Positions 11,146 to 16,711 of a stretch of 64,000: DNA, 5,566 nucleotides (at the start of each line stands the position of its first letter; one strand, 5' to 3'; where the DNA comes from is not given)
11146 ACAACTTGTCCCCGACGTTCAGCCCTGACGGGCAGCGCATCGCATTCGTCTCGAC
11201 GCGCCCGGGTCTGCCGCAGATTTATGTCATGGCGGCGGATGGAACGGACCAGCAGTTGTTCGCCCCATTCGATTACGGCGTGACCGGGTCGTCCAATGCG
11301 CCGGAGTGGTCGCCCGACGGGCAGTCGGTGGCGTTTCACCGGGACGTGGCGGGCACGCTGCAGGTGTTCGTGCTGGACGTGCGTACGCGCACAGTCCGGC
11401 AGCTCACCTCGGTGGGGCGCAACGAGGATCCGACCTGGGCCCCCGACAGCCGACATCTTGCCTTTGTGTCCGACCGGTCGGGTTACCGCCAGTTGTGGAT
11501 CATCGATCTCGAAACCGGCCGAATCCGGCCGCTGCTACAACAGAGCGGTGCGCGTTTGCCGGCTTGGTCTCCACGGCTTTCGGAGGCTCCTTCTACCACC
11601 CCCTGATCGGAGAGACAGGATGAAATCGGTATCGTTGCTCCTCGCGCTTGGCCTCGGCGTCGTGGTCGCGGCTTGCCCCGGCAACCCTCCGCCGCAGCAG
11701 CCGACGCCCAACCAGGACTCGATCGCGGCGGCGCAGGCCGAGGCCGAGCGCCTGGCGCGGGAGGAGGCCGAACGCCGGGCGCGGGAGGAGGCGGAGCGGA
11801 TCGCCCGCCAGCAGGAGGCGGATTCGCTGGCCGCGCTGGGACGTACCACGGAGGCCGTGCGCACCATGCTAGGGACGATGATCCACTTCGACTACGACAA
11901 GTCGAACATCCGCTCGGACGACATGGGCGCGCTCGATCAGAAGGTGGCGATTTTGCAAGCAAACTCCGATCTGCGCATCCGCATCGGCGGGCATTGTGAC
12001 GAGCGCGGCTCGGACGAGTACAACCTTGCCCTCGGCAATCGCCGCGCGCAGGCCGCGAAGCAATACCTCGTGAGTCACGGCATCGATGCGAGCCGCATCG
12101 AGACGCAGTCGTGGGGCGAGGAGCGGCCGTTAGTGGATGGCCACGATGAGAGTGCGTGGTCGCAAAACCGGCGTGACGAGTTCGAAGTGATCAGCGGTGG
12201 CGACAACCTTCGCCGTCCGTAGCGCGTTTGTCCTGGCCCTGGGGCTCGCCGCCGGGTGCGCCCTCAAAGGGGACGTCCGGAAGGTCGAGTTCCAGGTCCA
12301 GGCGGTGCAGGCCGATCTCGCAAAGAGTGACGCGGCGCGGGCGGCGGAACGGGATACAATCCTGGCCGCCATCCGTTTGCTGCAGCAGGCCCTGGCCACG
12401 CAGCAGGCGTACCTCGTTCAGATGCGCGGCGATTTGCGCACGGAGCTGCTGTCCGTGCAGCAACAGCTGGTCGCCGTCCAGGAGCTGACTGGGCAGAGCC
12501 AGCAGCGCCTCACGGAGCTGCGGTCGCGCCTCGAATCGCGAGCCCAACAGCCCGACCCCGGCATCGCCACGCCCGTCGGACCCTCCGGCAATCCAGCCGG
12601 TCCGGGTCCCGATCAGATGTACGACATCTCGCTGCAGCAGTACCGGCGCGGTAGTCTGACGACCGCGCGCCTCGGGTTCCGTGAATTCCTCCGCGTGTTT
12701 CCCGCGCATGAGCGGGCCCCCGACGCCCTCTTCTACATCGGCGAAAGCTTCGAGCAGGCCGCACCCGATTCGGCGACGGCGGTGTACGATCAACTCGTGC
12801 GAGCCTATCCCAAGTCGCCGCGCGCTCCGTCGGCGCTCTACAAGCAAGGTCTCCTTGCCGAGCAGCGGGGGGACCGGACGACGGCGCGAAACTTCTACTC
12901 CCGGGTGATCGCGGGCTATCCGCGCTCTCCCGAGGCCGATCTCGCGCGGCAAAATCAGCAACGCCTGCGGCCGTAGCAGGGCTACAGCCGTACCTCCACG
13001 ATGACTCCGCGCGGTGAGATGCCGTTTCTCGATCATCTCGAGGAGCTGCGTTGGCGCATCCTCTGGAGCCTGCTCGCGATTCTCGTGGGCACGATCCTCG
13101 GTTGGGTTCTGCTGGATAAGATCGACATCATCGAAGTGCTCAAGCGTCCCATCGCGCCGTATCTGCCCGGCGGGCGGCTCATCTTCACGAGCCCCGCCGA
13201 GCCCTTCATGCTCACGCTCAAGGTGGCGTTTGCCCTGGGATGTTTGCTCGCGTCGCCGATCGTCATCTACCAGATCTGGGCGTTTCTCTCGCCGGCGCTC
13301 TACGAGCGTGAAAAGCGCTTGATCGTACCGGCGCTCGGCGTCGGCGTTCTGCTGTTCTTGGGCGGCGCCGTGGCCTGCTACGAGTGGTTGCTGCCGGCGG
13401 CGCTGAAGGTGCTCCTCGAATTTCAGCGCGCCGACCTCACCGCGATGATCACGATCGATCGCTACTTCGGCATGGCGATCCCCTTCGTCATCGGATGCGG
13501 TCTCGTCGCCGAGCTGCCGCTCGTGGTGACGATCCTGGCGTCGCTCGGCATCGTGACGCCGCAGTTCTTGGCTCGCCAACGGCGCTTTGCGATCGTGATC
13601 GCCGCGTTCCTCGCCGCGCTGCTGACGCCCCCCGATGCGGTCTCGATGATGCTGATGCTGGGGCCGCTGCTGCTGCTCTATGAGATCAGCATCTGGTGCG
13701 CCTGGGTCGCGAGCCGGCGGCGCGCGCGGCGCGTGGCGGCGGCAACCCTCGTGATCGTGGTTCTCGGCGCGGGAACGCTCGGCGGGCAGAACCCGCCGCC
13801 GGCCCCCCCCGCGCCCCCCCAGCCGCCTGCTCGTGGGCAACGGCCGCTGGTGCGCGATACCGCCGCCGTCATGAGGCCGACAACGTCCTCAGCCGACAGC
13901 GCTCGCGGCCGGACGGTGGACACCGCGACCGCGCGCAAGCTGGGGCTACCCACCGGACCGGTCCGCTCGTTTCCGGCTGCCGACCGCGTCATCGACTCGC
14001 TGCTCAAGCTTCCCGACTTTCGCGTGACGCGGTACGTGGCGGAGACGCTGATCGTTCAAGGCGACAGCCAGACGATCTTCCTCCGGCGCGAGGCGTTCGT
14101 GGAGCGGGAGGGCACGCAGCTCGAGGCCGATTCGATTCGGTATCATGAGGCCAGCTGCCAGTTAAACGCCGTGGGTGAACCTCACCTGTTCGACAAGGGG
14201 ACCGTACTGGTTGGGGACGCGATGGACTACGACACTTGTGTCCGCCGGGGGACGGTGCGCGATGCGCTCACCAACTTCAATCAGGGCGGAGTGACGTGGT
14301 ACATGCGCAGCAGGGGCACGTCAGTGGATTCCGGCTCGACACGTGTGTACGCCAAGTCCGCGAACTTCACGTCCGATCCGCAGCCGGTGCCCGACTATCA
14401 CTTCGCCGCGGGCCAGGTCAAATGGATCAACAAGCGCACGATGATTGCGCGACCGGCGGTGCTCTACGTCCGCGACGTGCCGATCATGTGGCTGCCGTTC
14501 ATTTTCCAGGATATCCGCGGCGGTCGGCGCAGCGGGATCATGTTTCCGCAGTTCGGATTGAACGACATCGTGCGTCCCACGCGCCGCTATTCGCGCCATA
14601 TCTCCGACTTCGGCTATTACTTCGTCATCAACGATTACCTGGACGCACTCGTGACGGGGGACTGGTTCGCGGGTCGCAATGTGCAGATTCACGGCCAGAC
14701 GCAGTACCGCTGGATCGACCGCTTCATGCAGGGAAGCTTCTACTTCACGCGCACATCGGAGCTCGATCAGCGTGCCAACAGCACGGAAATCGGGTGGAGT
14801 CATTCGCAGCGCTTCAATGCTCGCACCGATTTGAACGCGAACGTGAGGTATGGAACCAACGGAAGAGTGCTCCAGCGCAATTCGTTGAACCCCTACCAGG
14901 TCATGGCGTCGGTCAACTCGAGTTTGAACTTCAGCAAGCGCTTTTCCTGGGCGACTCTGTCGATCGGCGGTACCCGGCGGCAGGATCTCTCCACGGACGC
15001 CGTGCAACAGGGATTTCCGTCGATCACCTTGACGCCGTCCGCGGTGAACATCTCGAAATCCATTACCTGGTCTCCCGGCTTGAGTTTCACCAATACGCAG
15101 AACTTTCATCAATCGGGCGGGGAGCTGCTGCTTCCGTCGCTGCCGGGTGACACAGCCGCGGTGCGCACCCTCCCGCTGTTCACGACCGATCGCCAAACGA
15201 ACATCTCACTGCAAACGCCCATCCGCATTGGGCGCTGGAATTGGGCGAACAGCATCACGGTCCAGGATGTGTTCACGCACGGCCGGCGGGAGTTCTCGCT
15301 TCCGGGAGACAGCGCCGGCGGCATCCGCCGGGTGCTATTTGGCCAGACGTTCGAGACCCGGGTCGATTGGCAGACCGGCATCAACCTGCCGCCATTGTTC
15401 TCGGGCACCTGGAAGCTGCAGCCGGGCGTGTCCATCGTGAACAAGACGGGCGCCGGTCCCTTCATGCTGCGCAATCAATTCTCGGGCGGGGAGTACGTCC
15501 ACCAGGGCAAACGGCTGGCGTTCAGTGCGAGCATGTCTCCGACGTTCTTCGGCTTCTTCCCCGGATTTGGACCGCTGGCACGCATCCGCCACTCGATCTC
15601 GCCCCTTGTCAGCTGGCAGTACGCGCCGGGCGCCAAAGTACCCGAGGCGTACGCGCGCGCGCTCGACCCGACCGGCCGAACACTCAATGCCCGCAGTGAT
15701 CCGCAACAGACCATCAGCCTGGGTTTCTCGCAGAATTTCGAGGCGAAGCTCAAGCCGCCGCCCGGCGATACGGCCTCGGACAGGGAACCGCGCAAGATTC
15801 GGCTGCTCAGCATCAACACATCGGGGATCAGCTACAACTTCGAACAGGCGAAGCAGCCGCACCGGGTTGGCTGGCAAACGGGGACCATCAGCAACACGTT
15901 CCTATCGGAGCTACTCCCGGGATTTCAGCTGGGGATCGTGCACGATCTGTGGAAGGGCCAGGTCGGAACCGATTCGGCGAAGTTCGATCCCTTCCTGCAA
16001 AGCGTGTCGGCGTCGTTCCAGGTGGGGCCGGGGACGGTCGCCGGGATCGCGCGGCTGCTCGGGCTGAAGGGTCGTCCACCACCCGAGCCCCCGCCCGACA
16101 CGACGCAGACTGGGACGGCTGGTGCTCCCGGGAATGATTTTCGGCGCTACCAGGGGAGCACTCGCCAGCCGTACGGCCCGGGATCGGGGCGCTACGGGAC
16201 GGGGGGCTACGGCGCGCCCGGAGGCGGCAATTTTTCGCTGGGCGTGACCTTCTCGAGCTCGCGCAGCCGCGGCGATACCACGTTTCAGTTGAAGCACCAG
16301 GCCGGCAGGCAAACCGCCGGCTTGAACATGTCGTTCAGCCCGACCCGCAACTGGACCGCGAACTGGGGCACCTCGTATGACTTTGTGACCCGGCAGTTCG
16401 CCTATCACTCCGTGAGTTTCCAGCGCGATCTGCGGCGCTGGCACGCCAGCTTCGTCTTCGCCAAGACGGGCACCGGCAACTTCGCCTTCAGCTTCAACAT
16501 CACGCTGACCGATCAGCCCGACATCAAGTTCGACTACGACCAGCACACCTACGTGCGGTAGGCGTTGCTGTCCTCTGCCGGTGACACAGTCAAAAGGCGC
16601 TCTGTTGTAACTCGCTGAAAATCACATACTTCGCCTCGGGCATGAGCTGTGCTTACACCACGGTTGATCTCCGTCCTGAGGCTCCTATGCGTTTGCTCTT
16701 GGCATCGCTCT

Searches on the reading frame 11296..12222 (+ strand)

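Call 40: search_protein_families(library=pfam, proteins=[window:11296-12222:+], max_evalue=0.0001)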
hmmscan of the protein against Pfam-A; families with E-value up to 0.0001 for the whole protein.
window:11296-12222:+ (308 aa): 1 family
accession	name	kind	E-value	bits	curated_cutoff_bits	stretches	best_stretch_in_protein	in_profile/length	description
PF00691.25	OmpA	-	1.9e-20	73.4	27.2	1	198-292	2-98/98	OmpA family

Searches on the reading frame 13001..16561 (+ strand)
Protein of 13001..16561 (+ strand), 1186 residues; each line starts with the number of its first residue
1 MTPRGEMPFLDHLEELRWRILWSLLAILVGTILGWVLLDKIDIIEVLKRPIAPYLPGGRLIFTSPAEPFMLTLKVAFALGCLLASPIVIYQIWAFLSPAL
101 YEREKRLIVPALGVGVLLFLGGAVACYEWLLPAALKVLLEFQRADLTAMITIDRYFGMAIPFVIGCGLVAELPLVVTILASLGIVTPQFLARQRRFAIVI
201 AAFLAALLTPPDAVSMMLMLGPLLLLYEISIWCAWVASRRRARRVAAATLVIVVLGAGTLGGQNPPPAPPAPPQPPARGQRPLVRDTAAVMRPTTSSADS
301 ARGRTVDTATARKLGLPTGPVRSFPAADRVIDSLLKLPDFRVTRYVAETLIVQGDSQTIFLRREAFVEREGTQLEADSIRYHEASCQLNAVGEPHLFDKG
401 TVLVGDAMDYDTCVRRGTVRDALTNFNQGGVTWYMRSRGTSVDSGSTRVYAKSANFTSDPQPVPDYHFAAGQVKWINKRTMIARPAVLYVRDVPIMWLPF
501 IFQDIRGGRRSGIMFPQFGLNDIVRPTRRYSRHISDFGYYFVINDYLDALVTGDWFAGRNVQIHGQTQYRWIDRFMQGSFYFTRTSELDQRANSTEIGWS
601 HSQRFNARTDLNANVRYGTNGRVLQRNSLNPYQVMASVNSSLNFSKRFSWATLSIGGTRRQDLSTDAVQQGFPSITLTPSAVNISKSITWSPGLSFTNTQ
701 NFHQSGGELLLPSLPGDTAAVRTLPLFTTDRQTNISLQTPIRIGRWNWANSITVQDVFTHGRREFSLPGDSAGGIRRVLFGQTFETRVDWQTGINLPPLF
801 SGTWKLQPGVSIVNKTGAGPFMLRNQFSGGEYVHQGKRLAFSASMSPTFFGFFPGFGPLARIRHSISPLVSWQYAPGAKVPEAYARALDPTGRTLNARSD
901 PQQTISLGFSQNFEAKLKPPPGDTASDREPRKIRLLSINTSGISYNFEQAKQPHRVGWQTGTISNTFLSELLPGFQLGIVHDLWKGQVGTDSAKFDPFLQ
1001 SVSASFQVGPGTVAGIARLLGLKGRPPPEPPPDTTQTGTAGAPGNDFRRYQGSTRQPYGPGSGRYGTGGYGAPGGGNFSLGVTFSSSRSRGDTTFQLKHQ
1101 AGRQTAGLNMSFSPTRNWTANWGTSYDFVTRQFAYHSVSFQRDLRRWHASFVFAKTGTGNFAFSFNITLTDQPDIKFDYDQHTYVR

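Call 40: search_protein_families(library=pfam, proteins=[window:13001-16561:+], max_evalue=0.0001)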
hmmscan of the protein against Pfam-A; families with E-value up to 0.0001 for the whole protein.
window:13001-16561:+ (1186 aa): 2 families
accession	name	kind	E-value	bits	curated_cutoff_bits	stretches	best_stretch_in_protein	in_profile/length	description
PF00902.23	TatC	-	8.2e-64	215.7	25.1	1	11-222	1-208/208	Sec-independent protein translocase protein (TatC)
PF19838.5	LptD_2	-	1.7e-42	146.1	22.5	1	482-949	2-432/464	LptD protein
